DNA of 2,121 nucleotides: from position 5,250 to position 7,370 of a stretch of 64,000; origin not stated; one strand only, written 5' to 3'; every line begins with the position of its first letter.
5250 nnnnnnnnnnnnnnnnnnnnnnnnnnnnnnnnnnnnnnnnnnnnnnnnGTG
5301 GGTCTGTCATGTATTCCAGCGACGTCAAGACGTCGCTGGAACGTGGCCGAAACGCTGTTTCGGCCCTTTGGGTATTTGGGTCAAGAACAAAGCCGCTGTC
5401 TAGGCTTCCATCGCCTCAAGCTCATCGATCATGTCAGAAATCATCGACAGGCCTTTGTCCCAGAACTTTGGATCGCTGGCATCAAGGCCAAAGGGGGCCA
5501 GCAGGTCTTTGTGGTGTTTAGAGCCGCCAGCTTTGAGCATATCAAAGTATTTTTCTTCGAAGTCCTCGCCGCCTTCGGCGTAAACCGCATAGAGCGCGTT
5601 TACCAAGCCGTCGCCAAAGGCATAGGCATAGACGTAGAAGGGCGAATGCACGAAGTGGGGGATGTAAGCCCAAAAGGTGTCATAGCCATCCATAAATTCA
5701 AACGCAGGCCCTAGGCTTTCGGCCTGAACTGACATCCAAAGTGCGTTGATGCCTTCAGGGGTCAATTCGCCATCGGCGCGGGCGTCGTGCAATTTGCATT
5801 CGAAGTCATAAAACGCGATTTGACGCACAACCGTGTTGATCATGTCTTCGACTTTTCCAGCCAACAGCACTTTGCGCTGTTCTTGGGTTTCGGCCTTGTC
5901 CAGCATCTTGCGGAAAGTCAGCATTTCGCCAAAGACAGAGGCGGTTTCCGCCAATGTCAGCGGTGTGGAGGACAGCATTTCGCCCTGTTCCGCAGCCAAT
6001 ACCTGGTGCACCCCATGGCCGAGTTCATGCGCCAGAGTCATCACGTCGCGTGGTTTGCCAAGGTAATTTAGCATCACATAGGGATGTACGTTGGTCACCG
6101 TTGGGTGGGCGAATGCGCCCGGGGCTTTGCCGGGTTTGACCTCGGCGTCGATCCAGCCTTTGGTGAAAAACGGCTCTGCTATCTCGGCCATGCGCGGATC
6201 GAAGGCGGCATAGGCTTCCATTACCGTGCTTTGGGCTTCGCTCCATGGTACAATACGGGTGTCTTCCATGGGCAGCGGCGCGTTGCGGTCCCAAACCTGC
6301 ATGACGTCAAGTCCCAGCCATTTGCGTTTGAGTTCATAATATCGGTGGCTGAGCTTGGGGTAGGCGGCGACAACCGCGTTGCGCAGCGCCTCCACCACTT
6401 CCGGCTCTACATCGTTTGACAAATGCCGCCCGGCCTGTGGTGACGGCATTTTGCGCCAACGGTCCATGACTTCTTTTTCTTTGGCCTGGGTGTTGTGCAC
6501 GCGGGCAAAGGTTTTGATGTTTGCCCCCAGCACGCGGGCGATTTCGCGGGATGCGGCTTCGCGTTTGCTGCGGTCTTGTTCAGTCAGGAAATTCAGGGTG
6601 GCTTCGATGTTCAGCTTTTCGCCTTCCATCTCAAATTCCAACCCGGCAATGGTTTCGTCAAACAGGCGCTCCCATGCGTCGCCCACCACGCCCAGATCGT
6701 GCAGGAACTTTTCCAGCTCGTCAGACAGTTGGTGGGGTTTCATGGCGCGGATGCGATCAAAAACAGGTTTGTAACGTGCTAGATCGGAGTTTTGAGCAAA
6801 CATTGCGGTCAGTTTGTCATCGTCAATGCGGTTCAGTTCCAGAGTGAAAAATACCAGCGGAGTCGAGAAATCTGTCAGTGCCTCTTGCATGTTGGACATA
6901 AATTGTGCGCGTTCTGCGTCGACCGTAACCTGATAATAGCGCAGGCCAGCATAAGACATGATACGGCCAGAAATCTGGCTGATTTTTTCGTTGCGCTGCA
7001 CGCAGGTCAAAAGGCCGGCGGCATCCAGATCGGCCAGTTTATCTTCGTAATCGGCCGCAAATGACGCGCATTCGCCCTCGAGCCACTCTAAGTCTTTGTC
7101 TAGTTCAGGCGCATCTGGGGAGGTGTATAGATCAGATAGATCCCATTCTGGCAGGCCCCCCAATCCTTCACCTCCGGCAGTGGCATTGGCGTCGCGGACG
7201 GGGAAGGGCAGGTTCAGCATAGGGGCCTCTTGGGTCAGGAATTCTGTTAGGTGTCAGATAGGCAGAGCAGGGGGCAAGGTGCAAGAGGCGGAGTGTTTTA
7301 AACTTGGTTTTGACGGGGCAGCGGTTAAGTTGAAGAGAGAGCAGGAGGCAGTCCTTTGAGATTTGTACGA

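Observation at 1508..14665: Unannotated family of short structured intergenic repeats: three copies in 13 kb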

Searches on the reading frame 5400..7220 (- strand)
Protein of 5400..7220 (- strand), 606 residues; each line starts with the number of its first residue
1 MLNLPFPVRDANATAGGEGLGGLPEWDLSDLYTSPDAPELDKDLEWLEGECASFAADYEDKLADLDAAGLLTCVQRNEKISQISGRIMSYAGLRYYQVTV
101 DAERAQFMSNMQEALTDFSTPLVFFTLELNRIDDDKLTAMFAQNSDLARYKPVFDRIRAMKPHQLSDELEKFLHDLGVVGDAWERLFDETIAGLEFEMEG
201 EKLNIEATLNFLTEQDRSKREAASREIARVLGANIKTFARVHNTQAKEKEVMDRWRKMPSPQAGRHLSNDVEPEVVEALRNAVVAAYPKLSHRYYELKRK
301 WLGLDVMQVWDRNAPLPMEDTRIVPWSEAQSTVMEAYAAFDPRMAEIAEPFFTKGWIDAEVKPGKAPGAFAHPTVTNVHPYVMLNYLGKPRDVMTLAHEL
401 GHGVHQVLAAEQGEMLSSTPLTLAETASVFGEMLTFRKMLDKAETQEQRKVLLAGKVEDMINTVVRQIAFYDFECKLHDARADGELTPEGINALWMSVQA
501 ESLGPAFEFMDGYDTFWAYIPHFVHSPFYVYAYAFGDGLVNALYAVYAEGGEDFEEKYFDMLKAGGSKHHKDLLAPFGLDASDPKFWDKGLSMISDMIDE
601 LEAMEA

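Call 74: search_protein_families(library=pfam, proteins=[window:5400-7220:-], max_evalue=0.00001)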
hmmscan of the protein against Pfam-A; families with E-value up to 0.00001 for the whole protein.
window:5400-7220:- (606 aa): 2 families
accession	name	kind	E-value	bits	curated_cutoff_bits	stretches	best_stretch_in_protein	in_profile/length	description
PF01432.26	Peptidase_M3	-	3.5e-38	132.6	27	1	267-591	59-455/457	Peptidase family M3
PF08439.15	Peptidase_M3_N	-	6.1e-19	68.4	25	1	128-196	1-70/70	Oligopeptidase F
